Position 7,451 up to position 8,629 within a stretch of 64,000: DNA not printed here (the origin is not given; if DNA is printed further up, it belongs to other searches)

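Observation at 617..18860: Candidate copper-independent 'PAM-like' hydroxylation / N-dealkylation operon (PhyH dioxygenase + PAL-like lyases + glyoxylate-reductase-family dehydrogenase + peptide-type importer)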

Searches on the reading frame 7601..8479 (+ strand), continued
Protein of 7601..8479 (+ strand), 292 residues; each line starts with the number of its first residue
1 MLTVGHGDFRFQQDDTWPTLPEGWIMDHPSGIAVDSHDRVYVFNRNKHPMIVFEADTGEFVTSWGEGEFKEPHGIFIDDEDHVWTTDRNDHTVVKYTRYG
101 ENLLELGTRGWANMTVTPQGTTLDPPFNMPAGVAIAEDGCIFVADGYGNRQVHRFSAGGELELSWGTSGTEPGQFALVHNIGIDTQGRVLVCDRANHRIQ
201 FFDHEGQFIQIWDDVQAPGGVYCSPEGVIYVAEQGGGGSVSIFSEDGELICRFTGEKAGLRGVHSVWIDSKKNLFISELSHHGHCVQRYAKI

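Call 79: search_protein_families(library=pfam, proteins=[L008:7523-9019:-, L008:9157-9969:+, L008:10983-11729:+, L008:12725-13492:+, L008:13489-14622:+, L008:14632-15804:-, L008:15805-16575:-, L008:16601-17791:-, L008:17934-18755:+, L008:18923-20881:+], max_evalue=0.00001)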
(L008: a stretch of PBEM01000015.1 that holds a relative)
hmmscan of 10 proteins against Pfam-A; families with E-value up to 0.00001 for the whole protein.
L008:7523-9019:- (498 aa): 3 families
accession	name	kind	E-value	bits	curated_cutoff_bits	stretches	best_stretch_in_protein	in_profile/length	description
PF00884.28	Sulfatase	-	1.2e-38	133.6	25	1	6-351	2-297/301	Sulfatase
PF16347.10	SGSH_C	-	7.5e-22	78.6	29.3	1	300-438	1-149/154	N-sulphoglucosamine sulphohydrolase, C-terminal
PF02995.22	DUF229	-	2.8e-06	26.7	25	1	258-329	304-374/496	Protein of unknown function (DUF229)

L008:9157-9969:+ (270 aa): 6 families
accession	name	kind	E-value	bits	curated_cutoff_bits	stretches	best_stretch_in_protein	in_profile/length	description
PF01370.27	Epimerase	-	2e-18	67.2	20.9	1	3-182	1-172/240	NAD dependent epimerase/dehydratase family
PF07993.18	NAD_binding_4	-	3.7e-11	43.1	20.1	1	40-190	71-215/258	Male sterility protein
PF01073.25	3Beta_HSD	-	1.4e-10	41.1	22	1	5-117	2-126/280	3-beta hydroxysteroid dehydrogenase/isomerase family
PF13460.12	NAD_binding_10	-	2.9e-07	31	27.2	1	10-111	4-102/184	NAD(P)H-binding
PF16363.11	GDP_Man_Dehyd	-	1e-06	28.9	27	0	4-107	1-129/332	GDP-mannose 4,6 dehydratase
PF02719.21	Polysacc_synt_2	-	5.7e-06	26.2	20.2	0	46-112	64-133/293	Polysaccharide biosynthesis protein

L008:10983-11729:+ (248 aa): 1 family
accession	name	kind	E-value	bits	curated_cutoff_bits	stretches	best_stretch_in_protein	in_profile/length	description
PF03328.21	HpcH_HpaI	-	3.2e-25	89.1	25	1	24-224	6-196/221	HpcH/HpaI aldolase/citrate lyase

L008:12725-13492:+ (255 aa): 5 families
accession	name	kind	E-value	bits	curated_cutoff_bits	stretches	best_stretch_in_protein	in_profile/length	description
PF01370.27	Epimerase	-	1.5e-19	70.8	20.9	1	3-181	1-171/240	NAD dependent epimerase/dehydratase family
PF13460.12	NAD_binding_10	-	1.9e-08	34.8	27.2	1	7-111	1-102/184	NAD(P)H-binding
PF01073.25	3Beta_HSD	-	2.3e-08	33.8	22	1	5-118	2-127/280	3-beta hydroxysteroid dehydrogenase/isomerase family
PF07993.18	NAD_binding_4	-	5.7e-08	32.7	20.1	1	47-184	78-209/258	Male sterility protein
PF16363.11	GDP_Man_Dehyd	-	3.6e-07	30.4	27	0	4-98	1-117/332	GDP-mannose 4,6 dehydratase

L008:13489-14622:+ (377 aa): 1 family
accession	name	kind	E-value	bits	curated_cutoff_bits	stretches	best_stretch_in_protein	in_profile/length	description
PF13378.12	MR_MLE_C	-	2.5e-28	99.7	29.4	1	157-367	6-218/219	Enolase C-terminal domain-like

L008:14632-15804:- (390 aa): 2 families
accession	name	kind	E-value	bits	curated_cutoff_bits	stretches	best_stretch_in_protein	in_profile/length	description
PF13378.12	MR_MLE_C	-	1.1e-37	130.4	29.4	1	158-376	4-217/219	Enolase C-terminal domain-like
PF02746.21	MR_MLE_N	-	2.2e-07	31.5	22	1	46-128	30-117/117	Mandelate racemase / muconate lactonizing enzyme, N-terminal domain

L008:15805-16575:- (256 aa): 3 families
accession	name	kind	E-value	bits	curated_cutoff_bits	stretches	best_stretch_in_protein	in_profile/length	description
PF01370.27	Epimerase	-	5.8e-12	46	20.9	1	6-185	1-187/240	NAD dependent epimerase/dehydratase family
PF01073.25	3Beta_HSD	-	3e-07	30.2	22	1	8-152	2-156/280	3-beta hydroxysteroid dehydrogenase/isomerase family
PF16363.11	GDP_Man_Dehyd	-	4.8e-06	26.7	27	0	7-37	1-31/332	GDP-mannose 4,6 dehydratase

L008:16601-17791:- (396 aa): 2 families
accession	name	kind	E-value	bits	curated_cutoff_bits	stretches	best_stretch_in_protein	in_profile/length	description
PF13378.12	MR_MLE_C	-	2.8e-45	155.1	29.4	1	140-359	6-217/219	Enolase C-terminal domain-like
PF02746.21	MR_MLE_N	-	4.4e-16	59.6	22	1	22-112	27-117/117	Mandelate racemase / muconate lactonizing enzyme, N-terminal domain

L008:17934-18755:+ (273 aa): 2 families
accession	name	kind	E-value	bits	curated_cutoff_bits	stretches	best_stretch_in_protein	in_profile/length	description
PF01381.28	HTH_3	-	6.5e-11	42.5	23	1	13-65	1-52/55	Helix-turn-helix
PF13560.12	HTH_31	-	8.8e-08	32.8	27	1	15-64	8-57/64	Helix-turn-helix domain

L008:18923-20881:+ (652 aa): 1 family
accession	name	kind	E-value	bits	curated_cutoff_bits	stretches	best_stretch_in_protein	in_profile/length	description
PF00496.27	SBP_bac_5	-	1.5e-52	179.4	32.4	1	162-545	2-347/368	Bacterial extracellular solute-binding proteins, family 5 Middle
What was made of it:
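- Closest known: Uronate dehydrogenase + lactonase pair of the oxidative uronate pathway. Same: The orthologous cluster L008 adds enolase-superfamily and aldolase genes (call 79).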

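Call 86: search_protein_families(library=pfam, proteins=[L010:4965-5996:-, L010:6031-7173:-, L010:7343-8779:-, L010:8793-9734:-, L010:13441-15351:+, L014:9025-9804:-, L014:5633-7153:+, L021:7566-8348:+, L021:6160-7533:+, L021:3512-4585:+], max_evalue=0.00001)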
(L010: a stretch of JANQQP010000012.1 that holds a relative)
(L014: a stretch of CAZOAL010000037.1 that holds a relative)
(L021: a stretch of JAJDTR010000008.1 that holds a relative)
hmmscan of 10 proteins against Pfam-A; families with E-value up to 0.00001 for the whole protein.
L010:4965-5996:- (343 aa): 9 families
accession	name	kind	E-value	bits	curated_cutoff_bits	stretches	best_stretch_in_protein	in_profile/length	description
PF02719.21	Polysacc_synt_2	-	5.1e-95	318.5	20.2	1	24-298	1-292/293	Polysaccharide biosynthesis protein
PF01370.27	Epimerase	-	1.5e-24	87.2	20.9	1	24-239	1-234/240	NAD dependent epimerase/dehydratase family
PF01073.25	3Beta_HSD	-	1.1e-17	64.5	22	1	25-151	1-122/280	3-beta hydroxysteroid dehydrogenase/isomerase family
PF16363.11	GDP_Man_Dehyd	-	3.5e-16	60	27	1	25-168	1-166/332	GDP-mannose 4,6 dehydratase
PF04321.23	RmlD_sub_bind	-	9.2e-11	41.8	27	1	24-169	3-139/287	RmlD substrate binding domain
PF13460.12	NAD_binding_10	-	1.1e-09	38.9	27.2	1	28-150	1-103/184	NAD(P)H-binding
PF07993.18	NAD_binding_4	-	1.3e-09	38.1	20.1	1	26-151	1-142/258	Male sterility protein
PF05368.20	NmrA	-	2.9e-08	34.1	27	1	21-168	2-131/298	NmrA-like family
PF08659.16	KR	-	2.7e-06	27.9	22.6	1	23-107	2-94/180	KR domain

L010:6031-7173:- (380 aa): 5 families
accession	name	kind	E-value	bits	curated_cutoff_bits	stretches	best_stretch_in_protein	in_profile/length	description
PF00534.26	Glycos_transf_1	-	2.2e-34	118.9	26.4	1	201-355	12-169/172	Glycosyl transferases group 1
PF13692.12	Glyco_trans_1_4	-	4.6e-31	108.4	27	1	206-344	3-142/142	Glycosyl transferases group 1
PF13579.12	Glyco_trans_4_4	-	9.4e-10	39.5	29.7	1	14-179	2-157/158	Glycosyl transferase 4-like domain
PF13439.12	Glyco_transf_4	-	1.7e-08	35.1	28.5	1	14-180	3-165/170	Glycosyltransferase Family 4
PF20706.3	GT4-conflict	-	5.4e-07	29.4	26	1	143-341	141-335/385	Family 4 Glycosyltransferase in conflict systems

L010:7343-8779:- (478 aa): 3 families
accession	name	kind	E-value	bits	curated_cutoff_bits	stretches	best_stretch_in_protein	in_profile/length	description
PF02518.31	HATPase_c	-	8.3e-28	97.5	26.4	1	367-477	2-110/111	Histidine kinase-, DNA gyrase B-, and HSP90-like ATPase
PF00512.31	HisKA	-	1.6e-16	60.6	26.9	1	252-320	1-66/66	His Kinase A (phospho-acceptor) domain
PF00672.30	HAMP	-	1.5e-15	57.7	25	1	190-241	2-53/53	HAMP domain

L010:8793-9734:- (313 aa): 1 family
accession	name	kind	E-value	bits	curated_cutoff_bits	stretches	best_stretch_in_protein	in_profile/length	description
PF12974.12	Phosphonate-bd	-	4.8e-45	154.2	27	1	49-294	6-241/242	ABC transporter, phosphonate, periplasmic substrate-binding protein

L010:13441-15351:+ (636 aa): 1 family
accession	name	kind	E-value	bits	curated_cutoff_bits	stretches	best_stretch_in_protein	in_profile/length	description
PF00496.27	SBP_bac_5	-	1.3e-39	136.8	32.4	1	142-464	3-282/368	Bacterial extracellular solute-binding proteins, family 5 Middle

L014:9025-9804:- (259 aa): 1 family
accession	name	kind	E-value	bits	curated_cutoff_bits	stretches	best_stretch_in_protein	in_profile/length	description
PF05721.19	PhyH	-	5.3e-14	53.4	22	1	20-217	2-212/213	Phytanoyl-CoA dioxygenase (PhyH)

L014:5633-7153:+ (506 aa): 2 families
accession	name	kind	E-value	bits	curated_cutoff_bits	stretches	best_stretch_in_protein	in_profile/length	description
PF00370.27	FGGY_N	-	7.2e-55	186.7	28.8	1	8-249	2-245/245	FGGY family of carbohydrate kinases, N-terminal domain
PF02782.22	FGGY_C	-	4.9e-30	105.2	27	1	263-454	6-197/198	FGGY family of carbohydrate kinases, C-terminal domain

L021:7566-8348:+ (260 aa): 1 family
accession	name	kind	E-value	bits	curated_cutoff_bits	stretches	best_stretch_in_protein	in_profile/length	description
PF03737.21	RraA-like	-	1.9e-21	77.3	24.5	1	74-216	18-151/152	Aldolase/RraA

L021:6160-7533:+ (457 aa): 0 families

L021:3512-4585:+ (357 aa): 1 family
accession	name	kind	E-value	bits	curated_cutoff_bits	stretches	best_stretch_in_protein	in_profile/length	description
PF00294.29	PfkB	-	2.2e-15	57.2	25.8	1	31-342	15-297/302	pfkB family carbohydrate kinase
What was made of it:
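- A PhyH gene is divergently adjacent to an NHL in the distant locus L014 (call 86).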

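Call 90: search_protein_families(library=pfam, proteins=[L034:6712-8289:+, L034:8423-9565:-, L034:12227-12922:+, L034:13199-14038:+, L050:7349-8239:+, L050:8236-8922:+, L050:11187-12461:+, L050:12518-13972:+, L070:6111-7682:+, L070:7802-9250:+], max_evalue=0.00001)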
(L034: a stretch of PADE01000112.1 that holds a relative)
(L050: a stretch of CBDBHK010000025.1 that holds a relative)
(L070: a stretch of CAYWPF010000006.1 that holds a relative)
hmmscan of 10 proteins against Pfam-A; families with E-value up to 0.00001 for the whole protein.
L034:6712-8289:+ (525 aa): 4 families
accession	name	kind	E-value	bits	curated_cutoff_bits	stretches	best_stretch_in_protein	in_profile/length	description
PF04539.22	Sigma70_r3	-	6.4e-21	74.7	25.3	1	371-445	1-75/78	Sigma-70 region 3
PF04542.20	Sigma70_r2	-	8.1e-21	74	24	1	294-362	3-71/71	Sigma-70 region 2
PF04545.22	Sigma70_r4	-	1.6e-16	60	24.1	1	460-512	1-49/50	Sigma-70, region 4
PF00140.25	Sigma70_r1_2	-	1.1e-12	48.1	22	1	74-102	1-29/34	Sigma-70 factor, region 1.2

L034:8423-9565:- (380 aa): 1 family
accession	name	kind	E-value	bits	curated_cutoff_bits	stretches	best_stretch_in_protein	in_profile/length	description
PF03739.19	LptF_LptG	-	3.5e-28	99.1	27.9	2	6-135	1-125/353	Lipopolysaccharide export system permease LptF/LptG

L034:12227-12922:+ (231 aa): 1 family
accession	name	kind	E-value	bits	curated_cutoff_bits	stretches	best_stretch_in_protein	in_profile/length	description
PF00857.26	Isochorismatase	-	5.7e-33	114.9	27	1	40-215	2-174/175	Isochorismatase domain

L034:13199-14038:+ (279 aa): 1 family
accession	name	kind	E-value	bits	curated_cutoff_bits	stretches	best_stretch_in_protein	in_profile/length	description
PF12706.13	Lactamase_B_2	-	1.3e-08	35.1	27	1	54-250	35-200/200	Beta-lactamase superfamily domain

L050:7349-8239:+ (296 aa): 1 family
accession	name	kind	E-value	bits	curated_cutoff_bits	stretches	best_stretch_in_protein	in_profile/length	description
PF00194.26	Carb_anhydrase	-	5.7e-43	147.8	27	1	67-290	1-252/254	Eukaryotic-type carbonic anhydrase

L050:8236-8922:+ (228 aa): 0 families

L050:11187-12461:+ (424 aa): 0 families

L050:12518-13972:+ (484 aa): 2 families
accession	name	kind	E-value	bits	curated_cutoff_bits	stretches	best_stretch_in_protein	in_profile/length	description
PF13701.12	DDE_Tnp_1_4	-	2.3e-156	520.9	34.7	1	27-480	3-433/435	Transposase DDE domain group 1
PF01609.27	DDE_Tnp_1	-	2.9e-17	63.5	23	1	184-416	3-200/200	Transposase DDE domain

L070:6111-7682:+ (523 aa): 2 families
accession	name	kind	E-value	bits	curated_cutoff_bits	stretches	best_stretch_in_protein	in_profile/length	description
PF02775.26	TPP_enzyme_C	-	2.7e-29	102.3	21.9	1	384-519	17-150/151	Thiamine pyrophosphate enzyme, C-terminal TPP binding domain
PF02776.23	TPP_enzyme_N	-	3.3e-25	88.6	26.8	1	13-118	2-107/119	Thiamine pyrophosphate enzyme, N-terminal TPP binding domain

L070:7802-9250:+ (482 aa): 3 families
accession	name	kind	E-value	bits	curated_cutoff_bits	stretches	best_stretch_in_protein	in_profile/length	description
PF17767.7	NAPRTase_N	-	2.6e-36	125.2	32.6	1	14-144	1-125/125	Nicotinate phosphoribosyltransferase (NAPRTase) N-terminal domain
PF17956.6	NAPRTase_C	-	2.1e-11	44.7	23.3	1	406-469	44-107/111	Nicotinate phosphoribosyltransferase C-terminal domain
PF02749.22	QRPTase_N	-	4.1e-07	30.5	27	1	101-143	37-78/82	Quinolinate phosphoribosyl transferase, N-terminal domain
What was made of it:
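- Tried and rejected: NHL+2-HADH loci L034, L050 and L070 had uninformative contexts (call 90).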
